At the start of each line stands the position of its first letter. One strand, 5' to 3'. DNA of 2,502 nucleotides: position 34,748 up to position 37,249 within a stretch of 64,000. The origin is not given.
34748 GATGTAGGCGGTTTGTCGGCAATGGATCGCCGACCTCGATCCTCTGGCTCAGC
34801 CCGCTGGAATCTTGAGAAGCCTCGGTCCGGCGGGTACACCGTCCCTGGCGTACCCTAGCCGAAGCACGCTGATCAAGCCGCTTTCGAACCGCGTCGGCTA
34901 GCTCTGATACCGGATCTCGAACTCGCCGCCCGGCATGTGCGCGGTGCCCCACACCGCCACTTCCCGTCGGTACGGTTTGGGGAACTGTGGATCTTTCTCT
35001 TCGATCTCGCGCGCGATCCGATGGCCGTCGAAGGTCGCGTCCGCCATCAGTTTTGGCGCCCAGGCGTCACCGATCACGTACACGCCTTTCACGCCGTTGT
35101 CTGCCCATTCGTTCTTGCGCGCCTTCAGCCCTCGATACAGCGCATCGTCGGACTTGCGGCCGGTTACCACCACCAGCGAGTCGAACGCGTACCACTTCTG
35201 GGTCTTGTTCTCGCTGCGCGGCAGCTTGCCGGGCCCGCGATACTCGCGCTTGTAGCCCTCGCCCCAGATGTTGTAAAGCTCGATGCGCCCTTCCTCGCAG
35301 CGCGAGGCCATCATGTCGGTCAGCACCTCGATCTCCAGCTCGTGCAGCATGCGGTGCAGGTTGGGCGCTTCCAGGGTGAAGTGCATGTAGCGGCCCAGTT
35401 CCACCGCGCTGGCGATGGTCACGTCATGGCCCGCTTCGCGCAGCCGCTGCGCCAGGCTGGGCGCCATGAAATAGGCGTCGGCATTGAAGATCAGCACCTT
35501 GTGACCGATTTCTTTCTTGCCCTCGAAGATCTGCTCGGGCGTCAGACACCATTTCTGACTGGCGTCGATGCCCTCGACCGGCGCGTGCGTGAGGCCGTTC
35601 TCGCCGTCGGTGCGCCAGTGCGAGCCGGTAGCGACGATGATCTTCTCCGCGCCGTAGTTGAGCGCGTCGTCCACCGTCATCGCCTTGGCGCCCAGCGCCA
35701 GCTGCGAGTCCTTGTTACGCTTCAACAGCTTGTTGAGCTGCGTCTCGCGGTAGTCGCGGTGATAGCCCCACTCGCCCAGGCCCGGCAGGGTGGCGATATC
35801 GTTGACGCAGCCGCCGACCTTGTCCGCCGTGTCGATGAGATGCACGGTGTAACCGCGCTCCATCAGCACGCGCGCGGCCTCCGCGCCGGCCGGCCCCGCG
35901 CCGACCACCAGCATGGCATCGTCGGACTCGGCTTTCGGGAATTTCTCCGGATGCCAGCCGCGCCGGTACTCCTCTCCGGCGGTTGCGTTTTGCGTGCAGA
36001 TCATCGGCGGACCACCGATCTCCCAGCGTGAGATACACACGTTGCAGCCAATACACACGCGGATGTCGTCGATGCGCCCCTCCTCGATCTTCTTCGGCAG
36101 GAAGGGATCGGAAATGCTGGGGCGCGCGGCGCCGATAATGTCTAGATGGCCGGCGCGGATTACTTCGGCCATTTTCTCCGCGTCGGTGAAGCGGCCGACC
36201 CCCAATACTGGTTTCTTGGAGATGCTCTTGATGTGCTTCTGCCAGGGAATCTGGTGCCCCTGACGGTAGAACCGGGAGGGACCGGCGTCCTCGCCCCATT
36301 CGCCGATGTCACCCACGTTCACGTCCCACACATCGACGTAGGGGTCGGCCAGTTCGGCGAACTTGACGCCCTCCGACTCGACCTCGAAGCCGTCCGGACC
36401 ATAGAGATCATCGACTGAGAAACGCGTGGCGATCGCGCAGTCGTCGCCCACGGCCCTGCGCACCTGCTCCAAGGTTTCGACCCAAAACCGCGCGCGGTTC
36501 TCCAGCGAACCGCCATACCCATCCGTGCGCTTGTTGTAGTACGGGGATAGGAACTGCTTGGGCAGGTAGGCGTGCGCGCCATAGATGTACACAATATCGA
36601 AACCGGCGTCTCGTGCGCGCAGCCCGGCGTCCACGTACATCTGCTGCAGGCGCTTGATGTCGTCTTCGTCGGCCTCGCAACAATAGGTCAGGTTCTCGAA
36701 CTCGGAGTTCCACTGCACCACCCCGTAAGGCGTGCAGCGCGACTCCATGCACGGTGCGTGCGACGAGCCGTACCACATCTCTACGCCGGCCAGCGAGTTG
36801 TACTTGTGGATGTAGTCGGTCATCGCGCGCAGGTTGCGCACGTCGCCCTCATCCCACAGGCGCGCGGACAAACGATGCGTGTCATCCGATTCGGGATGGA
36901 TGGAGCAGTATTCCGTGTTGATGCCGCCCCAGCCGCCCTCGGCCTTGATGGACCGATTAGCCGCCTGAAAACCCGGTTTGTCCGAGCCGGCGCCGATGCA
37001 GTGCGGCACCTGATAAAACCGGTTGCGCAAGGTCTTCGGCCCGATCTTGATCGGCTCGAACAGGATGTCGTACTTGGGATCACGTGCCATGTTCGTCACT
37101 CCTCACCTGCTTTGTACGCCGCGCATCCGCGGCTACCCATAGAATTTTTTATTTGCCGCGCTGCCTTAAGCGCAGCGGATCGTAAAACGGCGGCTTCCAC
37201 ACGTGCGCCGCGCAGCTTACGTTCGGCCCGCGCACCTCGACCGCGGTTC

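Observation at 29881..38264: Dimethylglycine-demethylase-like operon (gcvT-like, dgcA-like, dgcB-like, etfBA) in which etfB has lost its 5' end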

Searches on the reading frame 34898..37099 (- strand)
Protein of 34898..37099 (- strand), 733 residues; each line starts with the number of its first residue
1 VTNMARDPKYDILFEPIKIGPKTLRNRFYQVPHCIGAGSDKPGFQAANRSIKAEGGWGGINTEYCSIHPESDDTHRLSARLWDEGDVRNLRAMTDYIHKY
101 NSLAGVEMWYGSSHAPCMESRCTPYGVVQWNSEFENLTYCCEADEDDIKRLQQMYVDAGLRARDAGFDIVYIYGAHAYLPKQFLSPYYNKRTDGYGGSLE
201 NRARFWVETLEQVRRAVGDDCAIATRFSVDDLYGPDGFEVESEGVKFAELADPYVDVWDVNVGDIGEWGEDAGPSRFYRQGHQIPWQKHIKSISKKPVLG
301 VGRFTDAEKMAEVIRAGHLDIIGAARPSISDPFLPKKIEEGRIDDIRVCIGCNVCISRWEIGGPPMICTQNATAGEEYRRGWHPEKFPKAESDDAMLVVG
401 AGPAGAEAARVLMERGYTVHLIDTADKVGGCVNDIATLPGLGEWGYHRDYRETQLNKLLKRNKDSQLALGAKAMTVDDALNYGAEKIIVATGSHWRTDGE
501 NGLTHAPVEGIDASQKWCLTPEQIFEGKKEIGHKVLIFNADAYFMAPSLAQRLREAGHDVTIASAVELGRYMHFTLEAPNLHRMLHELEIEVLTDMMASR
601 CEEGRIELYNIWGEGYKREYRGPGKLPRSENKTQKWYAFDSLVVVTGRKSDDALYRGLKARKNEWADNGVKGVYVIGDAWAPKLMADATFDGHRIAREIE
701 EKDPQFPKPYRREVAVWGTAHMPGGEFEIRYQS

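Call 6: search_protein_families(library=pfam, proteins=[window:34898-37099:-])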
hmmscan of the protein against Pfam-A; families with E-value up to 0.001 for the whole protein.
window:34898-37099:- (733 aa): 7 families
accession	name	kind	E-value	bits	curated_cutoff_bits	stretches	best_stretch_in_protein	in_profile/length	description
PF00724.26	Oxidored_FMN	-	1.5e-96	324.1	27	1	13-344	2-341/342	NADH:flavin oxidoreductase / NADH oxidase family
PF22620.2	OYE-like_second_a-b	-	5e-64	214.5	25.5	1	519-646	1-128/128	OYE-like second alpha/beta domain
PF07992.20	Pyr_redox_2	-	1.3e-12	48.2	26.1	1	396-688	3-287/291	Pyridine nucleotide-disulphide oxidoreductase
PF13450.12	NAD_binding_8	-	2.5e-08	34.5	21.9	1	398-440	1-42/68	NAD(P)-binding Rossmann-like domain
PF00070.33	Pyr_redox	-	0.00024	22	22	0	396-429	2-35/82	Pyridine nucleotide-disulphide oxidoreductase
PF12831.13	FAD_oxidored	-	0.0003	20.6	27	1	397-447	3-53/416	FAD dependent oxidoreductase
PF01494.25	FAD_binding_3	-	0.00068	19.4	22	0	396-425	4-33/349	FAD binding domain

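Call 12: search_protein_families(library=ncbifam, proteins=[window:34898-37099:-], max_evalue=0.00001)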
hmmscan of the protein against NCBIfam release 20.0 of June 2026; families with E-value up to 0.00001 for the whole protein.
window:34898-37099:- (733 aa): 16 families
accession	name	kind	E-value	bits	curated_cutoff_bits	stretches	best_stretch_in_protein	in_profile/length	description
TIGR03997.1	mycofact_OYE_2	equivalog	1.1e-93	314.7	793.15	1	13-699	2-645/645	mycofactocin system FadH/OYE family oxidoreductase 2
NF041087.1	bile_acid_BaiCD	equivalog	7.3e-67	225.9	825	1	10-699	1-642/642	bile acid Fe-S flavoenzyme BaiCD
NF045599.1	bili_reduct_long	exception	3.3e-57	194.1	750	1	13-609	1-579/641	bilirubin reductase, long form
NF045592.1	bili_reduct_N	equivalog_domain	1.5e-41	142.7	425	1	13-356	2-349/363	bilirubin reductase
NF010047.0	PRK13523.1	equivalog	4.9e-38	131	431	1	13-338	5-320/339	NADPH dehydrogenase NamA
NF006101.0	PRK08255.1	equivalog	5.5e-34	117.3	1078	1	10-332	396-724/768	bifunctional salicylyl-CoA 5-hydroxylase/oxidoreductase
TIGR03996.1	mycofact_OYE_1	hypoth_equivalog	5.5e-29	101.1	627.9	1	141-564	128-530/633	mycofactocin system FadH/OYE family oxidoreductase 1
NF007899.0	PRK10605.1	subfamily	1.9e-20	73.4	403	1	143-339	152-338/365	N-ethylmaleimide reductase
NF009410.0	PRK12771.1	subfamily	2.4e-10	39.6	516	1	369-432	114-177/566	NAD(P)-binding protein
TIGR03315.1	Se_ygfK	equivalog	2.2e-07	28.7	835.3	1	374-705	520-841/1012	putative selenate reductase subunit YgfK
NF005547.0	PRK07208.1-3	equivalog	1.2e-06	27.6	380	1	392-433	3-44/465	hypothetical protein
NF009409.0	PRK12770.1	subfamily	5.7e-06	25.6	343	0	392-431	17-56/360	putative glutamate synthase subunit beta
NF003585.0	PRK05249.1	equivalog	5.8e-06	25.2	465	0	395-439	8-52/464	Si-specific NAD(P)(+) transhydrogenase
TIGR01317.1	GOGAT_sm_gam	subfamily_domain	6.1e-06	25.3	447.7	0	376-432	126-182/485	glutamate synthase small subunit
TIGR02032.1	GG-red-SF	subfamily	8.1e-06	25.7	158.8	0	397-428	4-35/297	geranylgeranyl reductase family protein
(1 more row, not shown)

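Call 16: search_solved_structures(query=window:34898-37099:-, max_evalue=1e-20)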
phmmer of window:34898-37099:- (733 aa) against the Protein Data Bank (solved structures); distinct sequences matched with E-value up to 1e-20: 35.
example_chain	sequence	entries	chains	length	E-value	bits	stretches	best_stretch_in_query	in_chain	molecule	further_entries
1djn_A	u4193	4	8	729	0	1252.7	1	5-732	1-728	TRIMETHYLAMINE DEHYDROGENASE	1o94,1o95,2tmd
1djq_A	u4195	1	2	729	0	1248.4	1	5-732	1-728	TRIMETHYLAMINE DEHYDROGENASE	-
6de6_A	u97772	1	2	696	3.4e-156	524.7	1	3-715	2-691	Histamine dehydrogenase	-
3k30_A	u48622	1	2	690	2.3e-141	475.7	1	9-715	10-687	Histamine dehydrogenase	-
6l6j_A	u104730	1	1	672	7.8e-139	467.3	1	6-695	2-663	Oxidored_FMN domain-containing protein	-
6qkg_A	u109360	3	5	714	4.7e-47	163.8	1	123-614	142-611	NCR A | NCR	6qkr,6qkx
1ps9_A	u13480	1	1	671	3.7e-33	117.8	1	10-446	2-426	2,4-dienoyl-CoA reductase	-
1z41_A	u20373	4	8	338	8.7e-30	106.7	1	13-336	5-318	Probable NADH-dependent flavin oxidoreductase yqjM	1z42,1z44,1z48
3gr7_A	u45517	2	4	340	6.3e-29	103.9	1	12-336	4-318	NADPH dehydrogenase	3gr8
3krz_A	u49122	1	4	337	3.3e-28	101.5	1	12-333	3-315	NADH:flavin oxidoreductase/NADH oxidase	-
3kru_A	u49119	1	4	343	3.5e-28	101.4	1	12-333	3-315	NADH:flavin oxidoreductase/NADH oxidase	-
9iuv_A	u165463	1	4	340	1e-27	99.8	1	12-336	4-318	NADPH dehydrogenase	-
8auh_A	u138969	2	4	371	6.2e-27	97.3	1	12-333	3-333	NADH:flavin oxidoreductase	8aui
5cpl_A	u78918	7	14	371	6.4e-27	97.2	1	12-333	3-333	Xenobiotic reductase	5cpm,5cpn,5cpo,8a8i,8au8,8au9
5n6q_A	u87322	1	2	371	6.4e-27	97.2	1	12-333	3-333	NADH:flavin oxidoreductase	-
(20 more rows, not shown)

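Call 17: search_solved_structures(query=window:34898-37099:-, max_evalue=1e-200, show_alignments=1)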
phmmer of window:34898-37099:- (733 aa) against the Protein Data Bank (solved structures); distinct sequences matched with E-value up to 1e-200: 2.
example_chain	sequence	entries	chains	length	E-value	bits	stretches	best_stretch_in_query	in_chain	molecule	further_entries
1djn_A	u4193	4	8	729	0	1252.7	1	5-732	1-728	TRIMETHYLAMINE DEHYDROGENASE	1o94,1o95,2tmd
1djq_A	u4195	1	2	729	0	1248.4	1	5-732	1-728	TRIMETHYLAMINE DEHYDROGENASE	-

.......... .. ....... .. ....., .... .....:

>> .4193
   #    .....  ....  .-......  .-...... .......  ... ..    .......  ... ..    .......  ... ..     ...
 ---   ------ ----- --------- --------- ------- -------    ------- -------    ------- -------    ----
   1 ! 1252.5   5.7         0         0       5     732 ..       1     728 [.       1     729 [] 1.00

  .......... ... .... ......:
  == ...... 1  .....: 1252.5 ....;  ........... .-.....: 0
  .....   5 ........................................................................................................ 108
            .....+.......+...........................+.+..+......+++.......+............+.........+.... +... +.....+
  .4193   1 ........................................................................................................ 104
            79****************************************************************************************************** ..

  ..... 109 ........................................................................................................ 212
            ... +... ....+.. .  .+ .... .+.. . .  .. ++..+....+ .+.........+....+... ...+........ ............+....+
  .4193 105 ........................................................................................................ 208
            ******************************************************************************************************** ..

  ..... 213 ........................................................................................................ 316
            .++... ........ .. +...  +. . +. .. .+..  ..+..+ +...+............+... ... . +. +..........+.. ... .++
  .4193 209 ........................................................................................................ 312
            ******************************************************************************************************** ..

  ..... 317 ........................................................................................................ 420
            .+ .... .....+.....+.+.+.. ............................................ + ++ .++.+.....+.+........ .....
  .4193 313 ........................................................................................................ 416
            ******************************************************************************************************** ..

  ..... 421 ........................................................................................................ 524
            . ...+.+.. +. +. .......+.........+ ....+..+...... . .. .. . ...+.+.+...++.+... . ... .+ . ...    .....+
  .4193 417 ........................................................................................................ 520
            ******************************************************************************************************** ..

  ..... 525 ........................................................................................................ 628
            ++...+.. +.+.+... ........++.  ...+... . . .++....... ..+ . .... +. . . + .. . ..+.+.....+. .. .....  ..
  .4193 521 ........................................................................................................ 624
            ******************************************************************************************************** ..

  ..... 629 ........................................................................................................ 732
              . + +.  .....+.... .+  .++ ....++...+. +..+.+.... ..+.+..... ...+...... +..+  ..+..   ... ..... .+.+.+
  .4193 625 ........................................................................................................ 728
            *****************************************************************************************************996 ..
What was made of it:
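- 34898..37099 (-): tmd, trimethylamine dehydrogenase orthologue (733 aa), apparently intact. It scores 1252.7 bits against PDB 1DJN/2TMD, with residues 5-732 aligned to 1-728 (calls 16, 17).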

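Call 21: find_encoding_contigs(protein=window:34898-37099:-, flank=10000, max_places=8)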
Protein window:34898-37099:- (733 aa): no gene with exactly this product is on record in the collection.

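Call 80: search_dna_similar(query=window:34898-37099:-, collection=plasmids, mode=protein, max_rows=25, rows=spread)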
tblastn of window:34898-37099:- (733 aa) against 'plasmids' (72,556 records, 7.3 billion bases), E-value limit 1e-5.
Records with a match: 2564; places in all: 3787; records where one place covers at least 80% of the query: 542.
Best place of each record, by identity: 60-80% 7; <60% 2557.
By first word of the organism name: Klebsiella 327; Acinetobacter 226; Rhizobium 209; Enterobacter 190; Sinorhizobium 143; Ralstonia 137; Pantoea 118; Escherichia 112; Agrobacterium 92; Streptomyces 68; and 209 more.
By predicted mobility (MOB-suite, as given by PLSDB): non-mobilizable 1129; conjugative 852; mobilizable 583.
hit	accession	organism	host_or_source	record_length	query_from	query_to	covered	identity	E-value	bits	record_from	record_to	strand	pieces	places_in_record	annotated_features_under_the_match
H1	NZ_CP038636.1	Cupriavidus oxalaticus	whole organism,sewage sludge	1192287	3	732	100%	73.3%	0e+0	1117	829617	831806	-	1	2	none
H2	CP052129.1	Ralstonia solanacearum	tomato,cell culture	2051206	4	713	97%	39.6%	2e-130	434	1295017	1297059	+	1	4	NADH:flavin oxidoreductase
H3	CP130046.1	Sinorhizobium meliloti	Medicago,Cell culture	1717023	4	713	97%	34.3%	8e-101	348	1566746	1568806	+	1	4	none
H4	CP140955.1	Sinorhizobium meliloti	Medicago lupulina,whole organism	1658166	2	699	95%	26.4%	6e-33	144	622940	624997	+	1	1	NADH:flavin oxidoreductase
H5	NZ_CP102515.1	Streptomyces yangpuensis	Crocus sativus,pure culture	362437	13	708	95%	25.8%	9e-31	137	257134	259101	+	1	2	mycofactocin system FadH/OYE family oxidoreductase 2 | mycofactocin-associated electron transfer flavoprotein alpha subunit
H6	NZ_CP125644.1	Rhizobium sp. BT03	Phaseolus vulgaris,Pure culture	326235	14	640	86%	26.5%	8e-32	141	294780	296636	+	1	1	FAD-dependent oxidoreductase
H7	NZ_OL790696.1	Escherichia coli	-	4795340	9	538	72%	27.1%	5e-24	116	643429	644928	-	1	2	none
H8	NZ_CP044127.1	Rhizobium sp. BG4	Prosopis cineraria,pure bacterial ...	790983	13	335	44%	30.1%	9e-24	115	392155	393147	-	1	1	NADH:flavin oxidoreductase/NADH oxidase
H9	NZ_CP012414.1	Piscirickettsia salmonis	Salmo salar,Kidney,kidney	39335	13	351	46%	26.5%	7e-15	87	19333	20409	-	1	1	hypothetical protein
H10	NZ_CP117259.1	Rhizobium tumorigenes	Rubus sp.,pure bacterial culture,Aerial ...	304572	8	332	44%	27.4%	7e-21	106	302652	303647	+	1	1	NADH:flavin oxidoreductase/NADH oxidase | MFS transporter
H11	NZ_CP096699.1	Acinetobacter baumannii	Homo sapiens,bronchial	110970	9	341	45%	26.7%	4e-13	81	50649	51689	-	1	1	alkene reductase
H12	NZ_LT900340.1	Gluconobacter oxydans 621H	-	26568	13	348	46%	25.9%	2e-13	82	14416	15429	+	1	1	alkene reductase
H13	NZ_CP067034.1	Agrobacterium fabrum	-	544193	13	341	45%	26.3%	5e-12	77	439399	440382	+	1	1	alkene reductase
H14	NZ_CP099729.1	Pantoea agglomerans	cell culture,Rotten Potato Tubers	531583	13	341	45%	26.0%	5e-16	91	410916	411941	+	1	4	alkene reductase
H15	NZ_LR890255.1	Klebsiella pneumoniae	Homo sapiens,wound swab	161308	13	341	45%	25.5%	7e-12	77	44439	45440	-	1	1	alkene reductase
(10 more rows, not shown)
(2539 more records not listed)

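Call 81: get_annotated_region(hit=H1, flank=8000)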
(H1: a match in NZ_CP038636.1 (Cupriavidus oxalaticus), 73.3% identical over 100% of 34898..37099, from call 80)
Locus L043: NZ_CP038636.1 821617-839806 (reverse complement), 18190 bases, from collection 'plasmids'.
description: Cupriavidus oxalaticus strain X32 plasmid unnamed1, complete sequence
organism: Cupriavidus oxalaticus (NCBI taxid 96344)
taxonomy: Bacteria; Pseudomonadota; Betaproteobacteria; Burkholderiales; Burkholderiaceae; Cupriavidus; Cupriavidus oxalaticus
host: -; source: whole organism,sewage sludge; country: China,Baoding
typing (MOB-suite, as given by PLSDB): mobilizable; relaxase MOBP,MOBP
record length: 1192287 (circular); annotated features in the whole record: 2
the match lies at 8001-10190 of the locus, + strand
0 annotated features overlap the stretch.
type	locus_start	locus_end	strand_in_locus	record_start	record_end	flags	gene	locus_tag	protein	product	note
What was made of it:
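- Tried and rejected: The 73% Cupriavidus record carries no annotation there (call 81).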

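Call 82: get_annotated_region(hit=H2, flank=7000)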
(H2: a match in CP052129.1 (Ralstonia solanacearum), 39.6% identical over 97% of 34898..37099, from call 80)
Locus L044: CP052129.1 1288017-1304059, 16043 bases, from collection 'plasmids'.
description: Ralstonia solanacearum strain FJAT1303.F1 plasmid Plas1, complete sequence
organism: Ralstonia solanacearum (NCBI taxid 305)
taxonomy: Bacteria; Pseudomonadota; Betaproteobacteria; Burkholderiales; Burkholderiaceae; Ralstonia; Ralstonia solanacearum
host: -; source: tomato,cell culture; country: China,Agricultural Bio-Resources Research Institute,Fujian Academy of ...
typing (MOB-suite, as given by PLSDB): mobilizable; relaxase MOBP
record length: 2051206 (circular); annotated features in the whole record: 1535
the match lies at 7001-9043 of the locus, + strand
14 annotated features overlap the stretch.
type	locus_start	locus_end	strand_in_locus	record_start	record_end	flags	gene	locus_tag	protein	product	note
CDS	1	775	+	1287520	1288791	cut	fahA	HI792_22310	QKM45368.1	fumarylacetoacetase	-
CDS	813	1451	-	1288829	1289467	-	-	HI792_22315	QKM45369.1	FMN-binding negative transcriptional regulator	-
CDS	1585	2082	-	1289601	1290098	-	-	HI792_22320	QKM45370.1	DUF2165 family protein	-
CDS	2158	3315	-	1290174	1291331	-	-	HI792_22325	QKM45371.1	acyl-CoA dehydrogenase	-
CDS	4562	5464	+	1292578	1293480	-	-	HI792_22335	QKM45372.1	DMT family transporter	-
CDS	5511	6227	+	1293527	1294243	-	-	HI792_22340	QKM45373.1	B3/4 domain-containing protein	-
CDS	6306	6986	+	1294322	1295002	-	-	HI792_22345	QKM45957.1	YggS family pyridoxal phosphate-dependent enzyme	-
CDS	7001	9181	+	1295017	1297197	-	-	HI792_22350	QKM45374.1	NADH:flavin oxidoreductase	-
CDS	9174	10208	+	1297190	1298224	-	trpD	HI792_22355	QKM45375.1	anthranilate phosphoribosyltransferase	-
CDS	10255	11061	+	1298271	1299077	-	trpC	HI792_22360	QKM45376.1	indole-3-glycerol phosphate synthase TrpC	-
CDS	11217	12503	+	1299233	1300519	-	-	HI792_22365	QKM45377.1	diaminopimelate decarboxylase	-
CDS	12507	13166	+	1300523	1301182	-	pdxH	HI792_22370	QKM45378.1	pyridoxamine 5'-phosphate oxidase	-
CDS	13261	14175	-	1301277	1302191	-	-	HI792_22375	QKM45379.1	LysR family transcriptional regulator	-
CDS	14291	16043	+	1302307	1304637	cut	metE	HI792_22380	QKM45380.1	5-methyltetrahydropteroyltriglutamate-- homocysteine S-methyltransferase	-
